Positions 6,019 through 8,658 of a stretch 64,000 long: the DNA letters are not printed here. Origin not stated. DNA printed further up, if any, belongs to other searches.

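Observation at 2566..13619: Three divergent paralogues of an uncharacterised secreted PDZ / alpha-alpha-toroid-like / HEAT-repeat protein, interleaved with a SASA O-acetylesterase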

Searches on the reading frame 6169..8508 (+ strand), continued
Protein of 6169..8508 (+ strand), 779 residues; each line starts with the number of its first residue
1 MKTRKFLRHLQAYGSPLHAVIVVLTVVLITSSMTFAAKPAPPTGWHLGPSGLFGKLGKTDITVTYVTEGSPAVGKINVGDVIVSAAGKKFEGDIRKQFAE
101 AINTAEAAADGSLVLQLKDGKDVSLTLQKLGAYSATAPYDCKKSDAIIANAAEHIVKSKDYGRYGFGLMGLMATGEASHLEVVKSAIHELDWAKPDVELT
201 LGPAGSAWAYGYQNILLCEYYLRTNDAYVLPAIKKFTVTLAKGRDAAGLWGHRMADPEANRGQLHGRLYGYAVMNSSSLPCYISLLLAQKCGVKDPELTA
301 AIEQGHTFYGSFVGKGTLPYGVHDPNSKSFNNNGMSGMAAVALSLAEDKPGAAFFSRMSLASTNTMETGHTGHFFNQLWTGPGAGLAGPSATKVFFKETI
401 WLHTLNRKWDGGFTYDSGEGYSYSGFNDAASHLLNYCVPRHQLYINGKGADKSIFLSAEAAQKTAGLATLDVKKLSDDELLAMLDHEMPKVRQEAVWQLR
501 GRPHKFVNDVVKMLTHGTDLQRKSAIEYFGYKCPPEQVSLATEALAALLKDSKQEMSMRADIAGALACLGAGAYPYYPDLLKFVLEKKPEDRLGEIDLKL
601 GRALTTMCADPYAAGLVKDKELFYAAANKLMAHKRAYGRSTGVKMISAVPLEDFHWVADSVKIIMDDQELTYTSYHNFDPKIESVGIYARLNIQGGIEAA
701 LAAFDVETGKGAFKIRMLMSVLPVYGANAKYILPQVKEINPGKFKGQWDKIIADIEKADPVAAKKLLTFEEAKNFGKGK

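Call 19: find_encoding_contigs(protein=P0008, flank=10000, max_places=4)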
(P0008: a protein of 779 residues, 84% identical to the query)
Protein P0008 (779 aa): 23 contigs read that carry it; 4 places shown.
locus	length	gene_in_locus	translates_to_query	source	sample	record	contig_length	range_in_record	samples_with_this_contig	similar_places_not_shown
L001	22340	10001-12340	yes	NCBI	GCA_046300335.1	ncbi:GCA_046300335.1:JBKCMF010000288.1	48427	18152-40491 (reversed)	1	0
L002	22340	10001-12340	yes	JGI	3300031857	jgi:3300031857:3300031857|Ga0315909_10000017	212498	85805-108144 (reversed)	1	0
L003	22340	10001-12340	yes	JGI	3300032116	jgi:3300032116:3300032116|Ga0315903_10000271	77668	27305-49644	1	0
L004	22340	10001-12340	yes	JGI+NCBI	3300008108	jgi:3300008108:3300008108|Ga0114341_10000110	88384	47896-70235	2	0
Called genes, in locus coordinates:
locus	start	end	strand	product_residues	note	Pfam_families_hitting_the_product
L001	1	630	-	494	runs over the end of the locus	PF03629:SASA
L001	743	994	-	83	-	PF01809:YidD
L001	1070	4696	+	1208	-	PF00005:ABC_tran, PF01061:ABC2_membrane, PF12698:ABC2_membrane_3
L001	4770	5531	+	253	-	-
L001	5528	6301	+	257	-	-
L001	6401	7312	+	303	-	PF04909:Amidohydro_2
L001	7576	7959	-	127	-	PF13366:PDDEXK_3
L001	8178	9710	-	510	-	PF01566:Nramp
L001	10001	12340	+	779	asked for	PF19805:DUF6288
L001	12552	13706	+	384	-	PF03629:SASA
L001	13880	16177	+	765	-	PF00034:Cytochrom_C (faint), PF13442:Cytochrome_CBB3 (faint), PF14522:Cytochrome_C7 (faint), PF02433:FixO (faint), PF03150:CCP_MauG (faint)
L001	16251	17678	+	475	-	PF23500:DUF7133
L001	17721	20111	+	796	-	PF00595:PDZ (weak), PF17820:PDZ_6 (faint), PF19805:DUF6288, PF13646:HEAT_2 (faint)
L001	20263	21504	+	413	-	PF05195:AMP_N, PF00557:Peptidase_M24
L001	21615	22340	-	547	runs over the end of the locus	PF12831:FAD_oxidored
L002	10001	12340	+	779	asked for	PF19805:DUF6288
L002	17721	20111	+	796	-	PF00595:PDZ (faint), PF13180:PDZ_2 (faint), PF19805:DUF6288, PF13646:HEAT_2 (faint)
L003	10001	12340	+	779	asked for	PF19805:DUF6288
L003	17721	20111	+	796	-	PF00595:PDZ (weak), PF17820:PDZ_6 (faint), PF19805:DUF6288, PF13646:HEAT_2 (faint)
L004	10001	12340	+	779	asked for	PF19805:DUF6288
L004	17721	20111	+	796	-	PF00595:PDZ (weak), PF17820:PDZ_6 (faint), PF19805:DUF6288, PF13646:HEAT_2 (faint)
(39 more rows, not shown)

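Call 21: find_encoding_contigs(protein=P0053, flank=8000, max_places=2)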
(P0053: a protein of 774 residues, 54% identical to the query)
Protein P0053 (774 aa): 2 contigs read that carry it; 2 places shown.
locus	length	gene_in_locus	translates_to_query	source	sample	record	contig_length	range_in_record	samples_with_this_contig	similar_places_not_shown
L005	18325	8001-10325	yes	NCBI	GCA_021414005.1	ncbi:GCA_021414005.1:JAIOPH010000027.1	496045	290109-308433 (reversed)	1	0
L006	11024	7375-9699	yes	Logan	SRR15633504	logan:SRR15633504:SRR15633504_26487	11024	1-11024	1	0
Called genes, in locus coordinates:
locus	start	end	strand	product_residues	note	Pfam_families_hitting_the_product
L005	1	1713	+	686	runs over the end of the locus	PF00884:Sulfatase, PF16347:SGSH_C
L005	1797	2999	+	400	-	PF03629:SASA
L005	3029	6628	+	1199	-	PF17820:PDZ_6 (faint), PF19805:DUF6288, PF13646:HEAT_2 (faint)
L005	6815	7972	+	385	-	PF14871:GHL6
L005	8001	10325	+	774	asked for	PF19805:DUF6288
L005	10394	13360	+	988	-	PF03629:SASA (faint)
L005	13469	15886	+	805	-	PF03629:SASA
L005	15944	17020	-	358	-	PF00392:GntR (weak), PF13377:Peripla_BP_3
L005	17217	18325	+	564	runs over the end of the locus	PF12951:PATR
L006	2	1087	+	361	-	?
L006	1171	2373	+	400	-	PF03629:SASA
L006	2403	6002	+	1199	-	PF17820:PDZ_6 (faint), PF19805:DUF6288, PF13646:HEAT_2 (faint)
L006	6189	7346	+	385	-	PF14871:GHL6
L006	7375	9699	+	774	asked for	PF19805:DUF6288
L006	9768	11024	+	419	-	?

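Call 22: find_encoding_contigs(protein=P0049, flank=8000, max_places=2)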
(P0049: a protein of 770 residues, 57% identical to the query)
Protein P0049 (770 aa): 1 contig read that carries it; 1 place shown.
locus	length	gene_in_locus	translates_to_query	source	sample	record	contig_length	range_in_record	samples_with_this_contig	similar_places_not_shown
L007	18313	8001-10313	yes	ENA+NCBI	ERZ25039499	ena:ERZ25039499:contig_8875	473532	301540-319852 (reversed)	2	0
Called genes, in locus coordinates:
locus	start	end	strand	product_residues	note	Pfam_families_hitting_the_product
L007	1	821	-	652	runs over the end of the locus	PF17132:Glyco_hydro_106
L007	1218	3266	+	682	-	PF13385:Laminin_G_3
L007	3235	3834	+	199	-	-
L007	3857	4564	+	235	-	PF00657:Lipase_GDSL, PF13472:Lipase_GDSL_2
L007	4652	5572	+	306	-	-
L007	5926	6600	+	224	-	-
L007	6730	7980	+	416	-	PF03629:SASA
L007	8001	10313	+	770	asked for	PF17820:PDZ_6 (weak), PF19805:DUF6288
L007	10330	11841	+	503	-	PF03629:SASA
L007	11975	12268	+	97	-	-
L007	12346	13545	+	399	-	PF03629:SASA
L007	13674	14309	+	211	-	-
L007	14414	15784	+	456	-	PF07586:HXXSHH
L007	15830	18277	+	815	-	PF07635:PSCyt1 (weak), PF07631:PSD4, PF07627:PSCyt3, PF07624:PSD2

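Call 24: find_encoding_contigs(protein=P0074, flank=8000, max_places=2)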
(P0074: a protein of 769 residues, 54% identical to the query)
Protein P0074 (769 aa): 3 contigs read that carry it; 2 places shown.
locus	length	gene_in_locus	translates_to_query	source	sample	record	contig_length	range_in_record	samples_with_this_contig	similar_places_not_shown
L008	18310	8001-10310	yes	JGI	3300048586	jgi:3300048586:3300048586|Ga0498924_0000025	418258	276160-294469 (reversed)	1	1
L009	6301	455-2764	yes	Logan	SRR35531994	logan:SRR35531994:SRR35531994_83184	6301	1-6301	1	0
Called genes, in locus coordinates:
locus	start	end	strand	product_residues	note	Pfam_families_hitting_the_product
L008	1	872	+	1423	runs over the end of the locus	PF00932:LTD, PF13287:Fn3_assoc, PF13290:CHB_HEX_C_1, PF08757:CotH, PF13290:CHB_HEX_C_1 (weak), PF13287:Fn3_assoc (weak), PF00932:LTD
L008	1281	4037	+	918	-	PF13385:Laminin_G_3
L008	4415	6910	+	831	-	PF05345:He_PIG, PF16499:Melibiase_2, PF17801:Melibiase_C, PF01120:Alpha_L_fucos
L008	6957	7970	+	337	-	PF03629:SASA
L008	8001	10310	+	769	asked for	PF00595:PDZ (weak), PF19805:DUF6288, PF13646:HEAT_2 (faint)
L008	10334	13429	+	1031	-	PF19805:DUF6288, PF02985:HEAT (faint), PF13646:HEAT_2 (faint)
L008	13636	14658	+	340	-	PF20030:bpMoxR, PF00004:AAA (weak), PF07726:AAA_3, PF07728:AAA_5, PF17863:AAA_lid_2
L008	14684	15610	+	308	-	PF01882:DUF58, PF13519:VWA_2 (weak)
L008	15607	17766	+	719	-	PF07584:BatA, PF13519:VWA_2, PF07705:CARDB (weak)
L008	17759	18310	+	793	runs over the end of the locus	PF01835:MG2 (faint), PF07090:GATase1_like (faint)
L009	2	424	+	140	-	?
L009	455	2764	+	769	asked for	PF00595:PDZ (weak), PF19805:DUF6288, PF13646:HEAT_2 (faint)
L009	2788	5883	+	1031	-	PF19805:DUF6288, PF02985:HEAT (faint), PF13646:HEAT_2 (faint)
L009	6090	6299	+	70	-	?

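Call 25: find_encoding_contigs(protein=P0105, flank=8000, max_places=2)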
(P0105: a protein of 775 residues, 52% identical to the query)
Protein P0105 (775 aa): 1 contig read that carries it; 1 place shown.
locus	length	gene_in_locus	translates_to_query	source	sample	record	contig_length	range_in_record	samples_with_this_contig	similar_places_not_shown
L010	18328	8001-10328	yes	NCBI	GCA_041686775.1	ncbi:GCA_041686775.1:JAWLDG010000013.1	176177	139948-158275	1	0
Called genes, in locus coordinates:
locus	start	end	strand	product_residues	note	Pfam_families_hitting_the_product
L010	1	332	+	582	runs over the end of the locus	PF00069:Pkinase, PF01636:APH (faint), PF07714:PK_Tyr_Ser-Thr, PF03109:ABC1 (weak)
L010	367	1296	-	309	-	PF02729:OTCace_N, PF00185:OTCace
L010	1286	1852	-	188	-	-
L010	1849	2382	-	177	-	PF00156:Pribosyltran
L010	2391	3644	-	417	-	PF02844:GARS_N, PF01071:GARS_A, PF02843:GARS_C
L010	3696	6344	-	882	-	-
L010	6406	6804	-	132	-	PF01521:Fe-S_biosyn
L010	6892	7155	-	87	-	-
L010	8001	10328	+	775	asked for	PF00595:PDZ (weak), PF19805:DUF6288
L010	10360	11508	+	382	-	PF14871:GHL6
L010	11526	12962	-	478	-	PF13088:BNR_2 (faint), PF15892:BNR_4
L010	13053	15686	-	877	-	-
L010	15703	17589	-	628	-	-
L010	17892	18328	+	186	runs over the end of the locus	PF08547:CIA30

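Call 26: predict_structure(alignment_id=A1)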
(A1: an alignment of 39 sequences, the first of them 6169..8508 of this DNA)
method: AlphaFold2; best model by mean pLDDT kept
length: 779 residues; sequences in the alignment: 39
mean_pLDDT: 88.8   pTM: 0.87
mean pLDDT of the five models: 88.8, 87.9, 87.9, 86.6, 85.6
residues with pLDDT >= 90: 531; 70-90: 185; 50-70: 50; < 50: 13
segments of 3 or more residues with pLDDT < 50: 1-3, 33-39
pLDDT, mean of each block of 10 residues (from residue 1): 51 57 72 42 83 92 93 95 95 93 95 96 95 92 95 93 88 95 96 93 83 97 97 97 86 84 80 82 98 96 92 87 81 93 97 97 82 82 96 95 92 71 71 92 92 97 95 96 95 94 92 94 94 85 93 92 92 94 93 89 95 96 97 87 95 96 87 67 91 92 81 85 89 91 92 89 84 85
secondary structure, 60 per line:
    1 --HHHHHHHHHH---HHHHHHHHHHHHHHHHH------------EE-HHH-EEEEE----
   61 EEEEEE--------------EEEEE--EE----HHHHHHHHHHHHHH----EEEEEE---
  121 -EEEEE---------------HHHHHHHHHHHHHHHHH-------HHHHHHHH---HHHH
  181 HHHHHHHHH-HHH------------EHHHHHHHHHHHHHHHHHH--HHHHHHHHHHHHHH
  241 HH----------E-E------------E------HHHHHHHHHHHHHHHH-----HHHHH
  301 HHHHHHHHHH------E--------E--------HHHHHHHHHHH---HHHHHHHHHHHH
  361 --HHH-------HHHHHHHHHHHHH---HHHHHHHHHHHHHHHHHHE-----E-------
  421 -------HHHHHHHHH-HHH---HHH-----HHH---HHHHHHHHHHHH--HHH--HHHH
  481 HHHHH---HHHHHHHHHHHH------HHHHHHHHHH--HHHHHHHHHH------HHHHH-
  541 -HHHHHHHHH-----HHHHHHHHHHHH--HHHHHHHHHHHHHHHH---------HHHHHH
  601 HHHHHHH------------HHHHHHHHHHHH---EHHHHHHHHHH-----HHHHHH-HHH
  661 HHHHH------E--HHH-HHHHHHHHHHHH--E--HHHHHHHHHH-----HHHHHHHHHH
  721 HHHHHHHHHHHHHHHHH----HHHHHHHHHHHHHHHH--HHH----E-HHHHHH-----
elements in order (helices of 4 or more, strands of 3 or more residues): H3-12 H16-32 E52-56 E61-66 E81-85 H94-107 E112-117 E122-126 H142-158 H166-173 H177-189 H207-224 H227-242 H275-290 H296-310 H335-345 H349-360 H373-385 H389-406 H428-436 H458-469 H477-485 H489-500 H507-516 H519-528 H535-539 H542-550 H556-567 H570-585 H595-607 H620-631 H636-645 H651-656 H658-665 H679-690 H696-705 H711-737 H742-757 H769-774

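Call 28: fold_search(model_id=the predicted structure, library=pdb)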
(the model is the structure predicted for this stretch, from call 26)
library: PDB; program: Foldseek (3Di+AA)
matches with E <= 10: 1175; with E <= 0.001: 12
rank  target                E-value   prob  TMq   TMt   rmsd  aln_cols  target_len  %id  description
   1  4rv1_A                7.5e-05  1.00  0.26  0.46  14.3       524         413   12  Crystal Structure of Engineered Protein. Northeast Structural Genomics Consortium (NESG) Target OR497. (released 2014-12-10)
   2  6sa7_A                8.9e-05  1.00  0.25  0.37  16.5       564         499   12  DARPin-Armadillo fusion C8long83 (released 2019-11-20)
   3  4rv1_C                1.8e-04  1.00  0.26  0.44  12.0       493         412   14  Crystal Structure of Engineered Protein. Northeast Structural Genomics Consortium (NESG) Target OR497. (released 2014-12-10)
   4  4rv1_D                2.4e-04  1.00  0.23  0.38  16.1       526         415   12  Crystal Structure of Engineered Protein. Northeast Structural Genomics Consortium (NESG) Target OR497. (released 2014-12-10)
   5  6sa8_A                3.5e-04  1.00  0.26  0.30  16.5       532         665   12  ring-like DARPin-Armadillo fusion H83_D01 (released 2019-11-20)
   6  5j3v_B                3.9e-04  1.00  0.26  0.25  20.2       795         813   11  Crystal structure of human Karyopherin-beta2 bound to the histone H3 tail (released 2016-09-21)
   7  6s9p_B                6.2e-04  1.00  0.27  0.54   7.6       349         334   13  Designed Armadillo Repeat protein internal Lock2 fused to target peptide KRKAKITWKR (released 2020-02-19)
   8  5mfd_G                6.8e-04  1.00  0.26  0.55   6.5       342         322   11  Designed armadillo repeat protein YIIIM''6AII in complex with pD_(KR)5 (released 2017-07-19)
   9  5j3v_A                6.8e-04  1.00  0.26  0.25  19.0       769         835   11  Crystal structure of human Karyopherin-beta2 bound to the histone H3 tail (released 2016-09-21)
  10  2qmr_D                7.4e-04  1.00  0.26  0.24  19.5       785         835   11  Karyopherin beta2/transportin (released 2007-10-30)
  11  8j07_m7               8.4e-04  1.00  0.23  0.28  19.4       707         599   10  96nm repeat of human respiratory doublet microtubule and associated axonemal complexes (released 2023-07-26)
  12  2qmr_A                9.5e-04  1.00  0.25  0.24  19.8       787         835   10  Karyopherin beta2/transportin (released 2007-10-30)
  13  5mfm_C                1.1e-03  1.00  0.25  0.52   8.6       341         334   13  Designed armadillo repeat protein peptide fusion YIIIM6AII_GS11_(KR)5 (released 2017-09-13)
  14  5mfm_F                1.6e-03  1.00  0.27  0.56   7.8       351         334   12  Designed armadillo repeat protein peptide fusion YIIIM6AII_GS11_(KR)5 (released 2017-09-13)
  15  6s9o_A                1.7e-03  1.00  0.27  0.53   8.3       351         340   12  Designed Armadillo Repeat protein internal Lock1 fused to target peptide KRKRKLKFKR (released 2020-02-19)
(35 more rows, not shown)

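Call 43: find_related_loci(query=A1, collection=genome_contigs, flank=10000)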
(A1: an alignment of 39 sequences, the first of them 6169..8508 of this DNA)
Query A1 (779 aa) in genome_contigs; peptide patterns used: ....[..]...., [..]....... (x = any residue, [..] = any of these).
164 stretches matched a pattern; 54 encode a relative of the query (tblastn E <= 1e-3); 53 distinct loci.
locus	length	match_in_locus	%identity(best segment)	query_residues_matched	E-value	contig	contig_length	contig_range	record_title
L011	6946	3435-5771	91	1-779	0e+0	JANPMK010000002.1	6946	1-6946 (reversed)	MAG: Akkermansiaceae bacterium isolate VAR_48_metabat_265_sub VAR_48_k141_1943893, whole genome shotgun sequence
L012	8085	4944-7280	91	1-779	0e+0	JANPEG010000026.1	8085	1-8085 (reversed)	MAG: Akkermansiaceae bacterium isolate VAR_78_metabat_28 VAR_78_k141_3523588, whole genome shotgun sequence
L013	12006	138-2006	88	157-779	0e+0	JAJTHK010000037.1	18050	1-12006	MAG: Luteolibacter sp. isolate CoA8N_E16 k141_762592, whole genome shotgun sequence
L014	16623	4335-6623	59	17-779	0e+0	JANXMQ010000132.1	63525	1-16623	MAG: Akkermansiaceae bacterium isolate 337R_concoct_304 337R_k141_653924, whole genome shotgun sequence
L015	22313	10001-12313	84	1-771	0e+0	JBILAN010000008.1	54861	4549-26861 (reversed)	MAG: Luteolibacter sp. isolate ME2016-05-12_3300042304_group7_bin92 Rohwer_bin2733_scaffold_123_c1, whole genome shotgun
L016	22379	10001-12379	55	4-777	0e+0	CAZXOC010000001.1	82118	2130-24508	MAG TPA_asm: uncultured Planctomycetaceae bacterium isolate SRP068000_co1_356 genome assembly, contig: NODE_185_length_8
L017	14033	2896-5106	57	46-777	0e+0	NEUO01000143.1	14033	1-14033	MAG: Verrucomicrobiia bacterium Tous-C4TDCM Verrucomicrobiae-Tous-C4TDCM-C143, whole genome shotgun sequence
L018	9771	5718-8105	56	3-777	0e+0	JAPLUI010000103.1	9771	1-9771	MAG: Verrucomicrobia bacterium isolate LacPavin_0419_WC70L_MAG_62_22 LacPavin_0419_WC70L_scaffold_872722, whole genome s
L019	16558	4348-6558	57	46-776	0e+0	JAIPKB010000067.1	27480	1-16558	MAG: Akkermansiaceae bacterium isolate Tobar13m-G56 Tobar13m-C1959, whole genome shotgun sequence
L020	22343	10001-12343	53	2-777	0e+0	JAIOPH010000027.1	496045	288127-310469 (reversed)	MAG: Chthoniobacter sp. isolate LakeFargette_0920_ALND_MAG_63_25 LacPavin_0920_ALND_scaffold_445924, whole genome shotgu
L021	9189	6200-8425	56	46-776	0e+0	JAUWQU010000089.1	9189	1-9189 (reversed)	MAG: Phycisphaerae bacterium isolate CSMAG_2510 CSMAG_2510_k141_1125746_length_9189_cov_6.0000, whole genome shotgun seq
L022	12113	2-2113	58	79-777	0e+0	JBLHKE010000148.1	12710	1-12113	MAG: Verrucomicrobiales bacterium isolate 3300054698_26 Ga0535670_0009735, whole genome shotgun sequence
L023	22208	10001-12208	57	46-776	0e+0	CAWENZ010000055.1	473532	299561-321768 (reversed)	MAG: uncultured Verrucomicrobiae bacterium isolate MFD02832.bin.2.104 genome assembly, contig: contig_8875, whole genome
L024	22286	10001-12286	55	26-777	0e+0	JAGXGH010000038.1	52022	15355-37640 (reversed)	MAG: Verrucomicrobiales bacterium isolate LH_M34 k141_496029, whole genome shotgun sequence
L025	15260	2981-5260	54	24-776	0e+0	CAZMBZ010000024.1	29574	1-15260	MAG TPA_asm: uncultured Planctomycetaceae bacterium isolate binchicken_co181_571 genome assembly, contig: NODE_2123_leng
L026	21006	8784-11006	57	46-779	0e+0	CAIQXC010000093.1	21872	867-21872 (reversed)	MAG: Akkermansiaceae bacterium isolate Ki1-2-2m_bin-203 genome assembly, contig: bin-203:093/952, whole genome shotgun s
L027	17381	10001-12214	56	46-776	0e+0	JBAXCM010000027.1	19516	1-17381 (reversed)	MAG: Verrucomicrobiota bacterium isolate ELA193 MAG193_27, whole genome shotgun sequence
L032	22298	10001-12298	52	16-777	0e+0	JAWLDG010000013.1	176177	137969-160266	MAG: Luteolibacter sp. isolate 15dZY3.bin.98 NODE_178_length_176177_cov_25.816013, whole genome shotgun sequence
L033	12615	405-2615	54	46-777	0e+0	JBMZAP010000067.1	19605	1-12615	MAG: Phycisphaeraceae bacterium isolate ME_XS_2206_bin_35 ME_XS_2206_bin_35_66, whole genome shotgun sequence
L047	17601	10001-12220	40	44-773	1e-173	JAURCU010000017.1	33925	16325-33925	MAG: Luteolibacter sp. isolate SFB_34D_100_22 NODE_17_length_33925_cov_2.411723, whole genome shotgun sequence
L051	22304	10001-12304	37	16-771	2e-161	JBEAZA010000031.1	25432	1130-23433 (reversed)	MAG: Verrucomicrobiota bacterium isolate NASQAN2011_332_B_bin.6 scaffold_471610, whole genome shotgun sequence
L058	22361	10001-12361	42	1-772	0e+0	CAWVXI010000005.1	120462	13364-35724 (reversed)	MAG TPA_asm: uncultured Verrucomicrobiales bacterium isolate ERR3589559_binner12_89 genome assembly, contig: ERZ7462186.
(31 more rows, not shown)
